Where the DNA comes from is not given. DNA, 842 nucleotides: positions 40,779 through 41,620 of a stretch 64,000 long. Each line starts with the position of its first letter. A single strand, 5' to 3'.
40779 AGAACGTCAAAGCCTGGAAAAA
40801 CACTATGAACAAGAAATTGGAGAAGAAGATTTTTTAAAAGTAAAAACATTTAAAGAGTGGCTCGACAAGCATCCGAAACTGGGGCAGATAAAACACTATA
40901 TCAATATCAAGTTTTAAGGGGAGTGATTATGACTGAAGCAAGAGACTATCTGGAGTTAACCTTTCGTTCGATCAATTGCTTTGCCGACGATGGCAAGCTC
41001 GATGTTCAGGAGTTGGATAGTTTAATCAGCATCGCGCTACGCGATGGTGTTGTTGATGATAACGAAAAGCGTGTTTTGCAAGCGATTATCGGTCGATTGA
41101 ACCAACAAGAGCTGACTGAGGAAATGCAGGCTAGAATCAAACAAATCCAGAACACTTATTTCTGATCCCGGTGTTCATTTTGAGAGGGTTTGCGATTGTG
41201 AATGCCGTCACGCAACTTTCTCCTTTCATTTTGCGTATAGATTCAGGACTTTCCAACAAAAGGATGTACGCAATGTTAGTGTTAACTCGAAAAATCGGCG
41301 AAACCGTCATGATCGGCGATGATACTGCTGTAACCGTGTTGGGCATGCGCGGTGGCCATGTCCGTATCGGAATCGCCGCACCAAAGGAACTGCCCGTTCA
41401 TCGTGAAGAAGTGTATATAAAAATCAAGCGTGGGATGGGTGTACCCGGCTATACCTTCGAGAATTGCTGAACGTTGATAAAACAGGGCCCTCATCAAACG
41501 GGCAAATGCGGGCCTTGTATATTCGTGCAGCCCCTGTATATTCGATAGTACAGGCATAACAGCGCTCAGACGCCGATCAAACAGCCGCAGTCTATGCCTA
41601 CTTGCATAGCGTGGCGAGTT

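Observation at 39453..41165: Tightly coupled PLD-like (HKD) / zinc-ribbon / TerB-like gene trio of unknown function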

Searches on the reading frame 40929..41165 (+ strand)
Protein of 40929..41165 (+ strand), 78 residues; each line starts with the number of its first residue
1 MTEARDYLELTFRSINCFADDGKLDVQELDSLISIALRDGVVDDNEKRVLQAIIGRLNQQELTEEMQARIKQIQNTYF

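Call 3: search_protein_families(library=pfam, proteins=[window:40929-41165:+], max_evalue=0.01)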
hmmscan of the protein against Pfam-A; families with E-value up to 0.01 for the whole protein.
window:40929-41165:+ (78 aa): 3 families
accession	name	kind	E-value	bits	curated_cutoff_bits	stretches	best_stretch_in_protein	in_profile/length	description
PF05099.18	TerB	-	0.0043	17.8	24.4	1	6-58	57-107/118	Tellurite resistance protein TerB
PF04391.17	DUF533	-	0.0071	16.4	29.6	1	29-72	74-114/178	Protein of unknown function (DUF533)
PF03118.21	RNA_pol_A_CTD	-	0.0095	16.1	23.8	0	7-29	17-39/67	Bacterial RNA polymerase, alpha chain C terminal domain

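Call 6: search_protein_families(library=padloc, proteins=[window:40929-41165:+], max_evalue=0.01)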
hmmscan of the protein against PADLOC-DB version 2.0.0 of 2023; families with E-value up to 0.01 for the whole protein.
window:40929-41165:+ (78 aa): 0 families

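Call 7: search_protein_families(library=ncbifam, proteins=[window:40929-41165:+], max_evalue=0.01)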
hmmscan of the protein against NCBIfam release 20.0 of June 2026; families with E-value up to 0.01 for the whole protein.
window:40929-41165:+ (78 aa): 2 families
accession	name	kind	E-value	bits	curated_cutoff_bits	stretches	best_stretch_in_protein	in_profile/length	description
NF006948.0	PRK09430.1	equivalog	0.0043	16.7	162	1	29-71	133-173/267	co-chaperone DjlA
NF041471.1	phage_reg_YmfL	equivalog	0.0059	16.3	90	1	6-67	82-137/143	YmfL family putative regulatory protein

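Call 23: find_homologous_proteins(query=window:40929-41165:+)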
Query window:40929-41165:+ (78 aa): 294 proteins with E <= 0.001 among 300 candidates; the best 120 are listed.
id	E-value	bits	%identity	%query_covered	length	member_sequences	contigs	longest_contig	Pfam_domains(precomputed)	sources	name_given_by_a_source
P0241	3.9e-42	159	100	100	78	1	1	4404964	-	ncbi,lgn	-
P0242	1.2e-27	113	73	96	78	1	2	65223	-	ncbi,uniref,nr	ncbi:hypothetical protein [Marinibactrum halimedae]|uniref:Uncharacterized protein n=1 Tax=Marinibac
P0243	1.5e-27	112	75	94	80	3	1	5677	-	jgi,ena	-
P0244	1.5e-27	112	72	96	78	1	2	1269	-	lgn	-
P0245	2.3e-27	112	72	96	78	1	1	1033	-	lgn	-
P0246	3.9e-27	111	67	100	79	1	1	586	-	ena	-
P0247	4.9e-27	111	72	96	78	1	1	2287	-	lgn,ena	-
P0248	1.2e-26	110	68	96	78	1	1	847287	-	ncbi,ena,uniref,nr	ncbi:hypothetical protein [Alcanivorax sp. DP30]|uniref:hypothetical protein n=1 Tax=Alcanivorax sp.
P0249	1.3e-26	109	67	100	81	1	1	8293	-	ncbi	-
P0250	3.0e-26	108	68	96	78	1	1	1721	-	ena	-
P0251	3.3e-26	108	68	99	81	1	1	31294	-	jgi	jgi:hypothetical protein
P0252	4.3e-26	108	66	99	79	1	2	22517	-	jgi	-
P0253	4.9e-26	108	66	99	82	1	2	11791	-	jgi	-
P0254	5.6e-26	107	70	91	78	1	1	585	-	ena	-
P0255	5.7e-26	107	65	100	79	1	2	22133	-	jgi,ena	jgi:hypothetical protein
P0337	5.7e-23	98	65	92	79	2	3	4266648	-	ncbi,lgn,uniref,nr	ncbi:hypothetical protein [Permianibacter aggregans]|uniref:Tellurite resistance protein TerB n=1 Ta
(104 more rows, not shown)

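Call 24: find_encoding_contigs(protein=P0248, flank=10000, max_places=1)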
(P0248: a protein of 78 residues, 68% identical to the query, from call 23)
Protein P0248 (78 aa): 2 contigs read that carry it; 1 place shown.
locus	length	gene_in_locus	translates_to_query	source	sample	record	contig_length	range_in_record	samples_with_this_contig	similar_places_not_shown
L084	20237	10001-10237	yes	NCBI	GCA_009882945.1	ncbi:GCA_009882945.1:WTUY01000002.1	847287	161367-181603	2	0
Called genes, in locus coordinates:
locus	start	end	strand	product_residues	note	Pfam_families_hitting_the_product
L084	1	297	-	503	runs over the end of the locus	-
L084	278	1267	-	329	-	PF28475:DUF8413, PF01944:SpoIIM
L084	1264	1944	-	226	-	PF06271:RDD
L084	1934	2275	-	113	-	PF09842:DUF2069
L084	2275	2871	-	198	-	PF03358:FMN_red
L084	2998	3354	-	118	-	PF03960:ArsC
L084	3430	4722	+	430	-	PF03631:Virul_fac_BrkB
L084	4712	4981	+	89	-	PF00708:Acylphosphatase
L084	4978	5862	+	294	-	PF00561:Abhydrolase_1, PF12146:Hydrolase_4 (faint), PF12697:Abhydrolase_6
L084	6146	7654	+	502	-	PF05681:Fumerase, PF05683:Fumerase_C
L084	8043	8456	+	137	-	-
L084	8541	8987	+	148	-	-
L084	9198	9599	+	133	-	PF20460:DUF6713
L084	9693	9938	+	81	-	PF09932:DUF2164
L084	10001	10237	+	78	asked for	-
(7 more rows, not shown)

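Call 25: find_encoding_contigs(protein=P0337, flank=10000, max_places=1)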
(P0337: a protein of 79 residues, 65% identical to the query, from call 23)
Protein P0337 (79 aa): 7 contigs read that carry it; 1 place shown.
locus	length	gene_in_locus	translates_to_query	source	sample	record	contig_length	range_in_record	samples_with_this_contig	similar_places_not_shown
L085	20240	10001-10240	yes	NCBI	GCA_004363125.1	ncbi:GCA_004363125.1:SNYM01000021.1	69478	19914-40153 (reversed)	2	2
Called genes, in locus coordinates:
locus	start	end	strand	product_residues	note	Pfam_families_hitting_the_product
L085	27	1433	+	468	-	PF00749:tRNA-synt_1c, PF19269:Anticodon_2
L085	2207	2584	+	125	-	PF00903:Glyoxalase (weak)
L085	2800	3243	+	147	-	PF02082:Rrf2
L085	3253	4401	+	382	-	PF00389:2-Hacid_dh, PF02826:2-Hacid_dh_C, PF11890:DUF3410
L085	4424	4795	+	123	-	PF06993:DUF1304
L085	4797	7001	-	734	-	PF00676:E1_dh, PF02779:Transket_pyr, PF02780:Transketolase_C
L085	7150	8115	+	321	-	PF00291:PALP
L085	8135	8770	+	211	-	PF01810:LysE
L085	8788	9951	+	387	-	PF01053:Cys_Met_Meta_PP, PF00266:Aminotran_5 (faint), PF06838:Met_gamma_lyase (weak)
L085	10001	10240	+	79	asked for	-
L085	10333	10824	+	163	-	-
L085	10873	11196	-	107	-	PF12797:Fer4_2 (faint), PF13237:Fer4_10 (faint), PF13183:Fer4_8 (faint), PF12838:Fer4_7 (weak), PF13187:Fer4_9 (weak), PF00037:Fer4, PF12837:Fer4_6 (weak), PF11953:DUF3470, +1 more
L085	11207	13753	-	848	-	PF01624:MutS_I, PF05188:MutS_II, PF05192:MutS_III, PF05190:MutS_IV, PF00488:MutS_V, PF27441:MutS_C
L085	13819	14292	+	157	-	PF02464:CinA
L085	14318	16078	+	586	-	PF02771:Acyl-CoA_dh_N, PF02770:Acyl-CoA_dh_M, PF00441:Acyl-CoA_dh_1, PF22924:ACOX_C_alpha1, PF12806:Acyl-CoA_dh_C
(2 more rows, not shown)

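Call 37: search_protein_families(library=pfam, alignment_id=A3, max_evalue=0.1)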
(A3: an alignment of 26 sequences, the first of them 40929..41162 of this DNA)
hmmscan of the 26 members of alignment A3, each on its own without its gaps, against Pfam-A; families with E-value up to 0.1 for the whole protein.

A. member 1, window:40929-41162:+ (78 aa): 3 families
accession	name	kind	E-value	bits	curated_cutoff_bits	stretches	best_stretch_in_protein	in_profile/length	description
PF05099.18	TerB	-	0.0043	17.8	24.4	1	6-58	57-107/118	Tellurite resistance protein TerB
PF04391.17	DUF533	-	0.0071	16.4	29.6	1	29-72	74-114/178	Protein of unknown function (DUF533)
PF03118.21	RNA_pol_A_CTD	-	0.0095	16.1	23.8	1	7-29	17-39/67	Bacterial RNA polymerase, alpha chain C terminal domain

B. families by the number of members that match (of 26 scanned): 19 families
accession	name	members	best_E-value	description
PF05099.18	TerB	19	0.00039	Tellurite resistance protein TerB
PF04391.17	DUF533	9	0.003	Protein of unknown function (DUF533)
PF03118.21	RNA_pol_A_CTD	9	0.0074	Bacterial RNA polymerase, alpha chain C terminal domain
PF13499.12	EF-hand_7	5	0.001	EF-hand domain pair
PF13202.12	EF-hand_5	4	0.0011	EF hand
PF13405.12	EF-hand_6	3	0.0018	EF-hand domain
PF00036.39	EF-hand_1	2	0.0046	EF hand domain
PF12763.14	EH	2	0.027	EH domain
PF03460.22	NIR_SIR_ferr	1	0.0053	Nitrite/Sulfite reductase ferredoxin-like half domain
PF17932.6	TetR_C_24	1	0.017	Tetracyclin repressor-like, C-terminal domain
PF20984.2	PT26-6P_helical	1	0.054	PT26-6P, helical domain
PF02697.20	VAPB_antitox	1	0.056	Putative antitoxin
PF09076.15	Crystall_2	1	0.061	Beta/Gamma crystallin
PF25473.1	MXRA7_helical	1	0.078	MXRA7 helical domain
PF05635.17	23S_rRNA_IVP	1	0.083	23S rRNA-intervening sequence protein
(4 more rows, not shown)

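Call 38: search_solved_structures(query=A3, max_evalue=10)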
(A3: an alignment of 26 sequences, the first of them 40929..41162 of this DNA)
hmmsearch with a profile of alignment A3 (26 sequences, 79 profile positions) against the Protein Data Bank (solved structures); distinct sequences matched with E-value up to 10: 15.
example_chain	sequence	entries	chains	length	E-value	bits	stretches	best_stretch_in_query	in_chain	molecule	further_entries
2n8l_A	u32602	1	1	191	0.088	16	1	18-78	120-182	Insulin-like growth factor 2 mRNA-binding protein 1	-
1fxk_B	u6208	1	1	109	0.22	14.7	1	48-74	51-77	PREFOLDIN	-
1fxk_A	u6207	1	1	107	0.28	14.4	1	48-74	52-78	PREFOLDIN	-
2yfv_C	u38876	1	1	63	0.52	13.5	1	34-61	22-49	SCM3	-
2f33_A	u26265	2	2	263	0.6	13.4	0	19-35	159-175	Calbindin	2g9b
1xjk_A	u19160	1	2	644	0.72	13.1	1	11-45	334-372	ribonucleotide reductase, B12-dependent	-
1xje_A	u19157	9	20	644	0.72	13.1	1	11-45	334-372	ribonucleotide reductase, B12-dependent | Ribonucleoside-diphosphate reductase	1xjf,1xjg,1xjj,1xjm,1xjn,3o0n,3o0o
1dgu_A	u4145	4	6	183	0.77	13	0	20-45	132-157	CALCIUM-SATURATED CIB | APO CIB | Calcium and integrin-binding protein 1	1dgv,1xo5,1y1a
6ocx_A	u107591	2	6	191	0.85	12.9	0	20-45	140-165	Calcium and integrin-binding protein 1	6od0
2n8m_A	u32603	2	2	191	1.5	12.1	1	25-78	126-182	Insulin-like growth factor 2 mRNA-binding protein 1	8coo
6fie_B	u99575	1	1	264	1.7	11.9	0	19-35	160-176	Calbindin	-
6jlh_A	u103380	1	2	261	1.8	11.8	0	20-35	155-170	Secretagogin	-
7mqa_NS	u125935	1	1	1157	2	11.7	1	44-75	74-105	Probable ATP-dependent RNA helicase DHX37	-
2be4_A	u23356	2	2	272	2.6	11.3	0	20-35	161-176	hypothetical protein LOC449832 | Protein Zgc:100843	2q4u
2l4h_A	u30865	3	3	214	5.4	10.3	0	20-45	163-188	Calcium and integrin-binding protein 1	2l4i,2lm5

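Call 48: predict_structure(alignment_id=A5)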
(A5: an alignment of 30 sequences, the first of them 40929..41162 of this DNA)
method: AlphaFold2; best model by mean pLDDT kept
length: 78 residues; sequences in the alignment: 30
mean_pLDDT: 66.0   pTM: 0.43
mean pLDDT of the five models: 66.0, 65.3, 63.9, 61.9, 60.0
residues with pLDDT >= 90: 0; 70-90: 29; 50-70: 46; < 50: 3
segments of 3 or more residues with pLDDT < 50: 1-3
pLDDT, mean of each block of 10 residues (from residue 1): 57 60 64 68 71 68 71 69
secondary structure, 60 per line:
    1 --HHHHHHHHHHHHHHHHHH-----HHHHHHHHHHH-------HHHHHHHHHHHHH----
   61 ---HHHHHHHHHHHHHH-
elements in order: H3-20 H26-36 H44-56 H64-77

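Call 71: search_protein_representatives(alignment_id=A5)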
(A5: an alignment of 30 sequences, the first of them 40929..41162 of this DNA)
Query: 30 sequences, 79 profile positions. Proteins with E-value up to 0.001 (for the whole library): 293; up to 1e-10: 114; up to 1e-30: 2. The best 150 are listed.
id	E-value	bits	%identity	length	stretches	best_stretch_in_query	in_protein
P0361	3.2e-32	126.6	-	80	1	2-77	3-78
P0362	1.0e-31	125.0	-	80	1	3-78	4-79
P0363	2.7e-30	120.5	-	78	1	1-77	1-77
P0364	7.2e-30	119.1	-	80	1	1-77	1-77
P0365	1.0e-26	109.0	-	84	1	1-78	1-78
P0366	3.0e-26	107.5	-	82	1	2-78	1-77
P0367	3.8e-26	107.2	-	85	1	2-78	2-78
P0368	8.6e-26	106.0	-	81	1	2-75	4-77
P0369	6.6e-24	100.0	-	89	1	10-77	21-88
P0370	1.4e-23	99.0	-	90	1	2-77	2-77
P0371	3.9e-23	97.5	-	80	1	4-78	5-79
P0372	6.3e-23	96.8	-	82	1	3-76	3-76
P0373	1.0e-22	96.2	-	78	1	6-77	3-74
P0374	1.5e-22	95.7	-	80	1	2-78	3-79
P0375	4.3e-22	94.2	-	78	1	2-78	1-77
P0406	5.6e-16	74.6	-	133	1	3-62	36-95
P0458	3.3e-12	62.5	-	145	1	5-74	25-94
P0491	1.6e-09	53.9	-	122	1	10-78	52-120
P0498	3.0e-09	53.0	-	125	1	5-53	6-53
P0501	3.4e-09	52.8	-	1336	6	15-56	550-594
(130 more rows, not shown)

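Call 72: search_protein_families(library=pfam, proteins=[P0501, P0458, P0406, P0491, P0498], max_evalue=0.01)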
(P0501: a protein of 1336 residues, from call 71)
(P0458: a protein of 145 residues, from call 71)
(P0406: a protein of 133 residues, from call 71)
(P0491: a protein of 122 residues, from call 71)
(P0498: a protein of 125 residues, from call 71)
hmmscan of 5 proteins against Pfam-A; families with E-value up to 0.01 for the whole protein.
P0501 (1336 aa): 31 families (the best 25 are shown)
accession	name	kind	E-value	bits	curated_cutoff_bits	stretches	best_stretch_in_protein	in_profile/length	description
PF07719.23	TPR_2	-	2.9e-44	146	27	5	977-1008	3-34/34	Tetratricopeptide repeat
PF00515.34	TPR_1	-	1.8e-42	141.9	27.8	7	1251-1282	3-34/34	Tetratricopeptide repeat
PF13414.12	TPR_11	-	1.3e-36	124.5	26.8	5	1256-1296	1-41/42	TPR repeat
PF13181.12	TPR_8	-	2.2e-35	118.2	25.7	6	977-1007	3-33/34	Tetratricopeptide repeat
PF13432.12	TPR_16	-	5.7e-33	113.4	32.7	5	1255-1315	3-62/65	Tetratricopeptide repeat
PF13431.12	TPR_17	-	1.9e-29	99.8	24.4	2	1272-1304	2-34/34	Tetratricopeptide repeat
PF14559.12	TPR_19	-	3.9e-26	91.6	25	4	1264-1312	6-54/68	Tetratricopeptide repeat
PF13424.12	TPR_12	-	6.3e-23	81.2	30.1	3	929-1005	2-75/77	Tetratricopeptide repeat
PF13428.12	TPR_14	-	2.9e-21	74.2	23.5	1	1136-1174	5-43/44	Tetratricopeptide repeat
PF13176.12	TPR_7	-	6.1e-17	60.6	27.9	1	1137-1166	4-35/36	Tetratricopeptide repeat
PF13371.12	TPR_9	-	4.2e-16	59.2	35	1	1255-1308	1-54/73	Tetratricopeptide repeat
PF25063.1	ARM_TT21_C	-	2.4e-13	50.9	35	2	870-968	70-167/209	Tetratricopeptide repeat protein 21 C-terminal ARM domain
PF13174.12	TPR_6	-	2.5e-13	50.2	26.3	0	1285-1311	2-28/33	Tetratricopeptide repeat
PF23914.1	TPR_CcmH_CycH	-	5.4e-10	39.8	42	0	1065-1166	61-155/158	Cytochrome c-type biogenesis protein H TPR domain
PF25062.1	ARM_TT21_N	-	1e-08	35.6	40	1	865-1033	30-192/222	Tetratricopeptide repeat protein 21 N-terminal ARM repeat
PF05099.18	TerB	-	1.2e-08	35.7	24.4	1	547-592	62-103/118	Tellurite resistance protein TerB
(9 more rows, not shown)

P0458 (145 aa): 7 families
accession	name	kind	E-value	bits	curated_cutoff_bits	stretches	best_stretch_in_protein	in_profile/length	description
PF02954.25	HTH_8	-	2.5e-13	50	22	1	93-133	2-42/42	Bacterial regulatory protein, Fis family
PF13556.12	HTH_30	-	1.6e-06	28.2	27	1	102-143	5-47/59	PucR C-terminal helix-turn-helix domain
PF13384.12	HTH_23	-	0.00014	22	24.6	1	93-139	2-47/50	Homeodomain-like domain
PF13518.12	HTH_28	-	0.00023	21.6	25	1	97-139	1-42/52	Helix-turn-helix domain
PF08279.18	HTH_11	-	0.0018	18.6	25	1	99-143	3-49/55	HTH domain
PF18024.7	HTH_50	-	0.0089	16.1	27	0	93-133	8-47/50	Helix-turn-helix domain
PF20432.4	Xre-like-HTH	-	0.0096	16.6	25.8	0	104-143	17-55/63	Antitoxin Xre-like helix-turn-helix domain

P0406 (133 aa): 0 families

P0491 (122 aa): 0 families

P0498 (125 aa): 0 families

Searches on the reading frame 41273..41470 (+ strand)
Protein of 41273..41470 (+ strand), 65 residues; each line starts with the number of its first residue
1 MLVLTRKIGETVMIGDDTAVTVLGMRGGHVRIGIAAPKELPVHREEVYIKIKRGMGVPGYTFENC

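Call 3: search_protein_families(library=pfam, proteins=[window:41273-41470:+], max_evalue=0.01)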
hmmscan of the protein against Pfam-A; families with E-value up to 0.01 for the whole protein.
window:41273-41470:+ (65 aa): 1 family
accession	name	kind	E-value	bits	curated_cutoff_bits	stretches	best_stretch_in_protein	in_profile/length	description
PF02599.21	CsrA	-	1.3e-23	83.1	27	1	1-52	1-52/53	Global regulator protein family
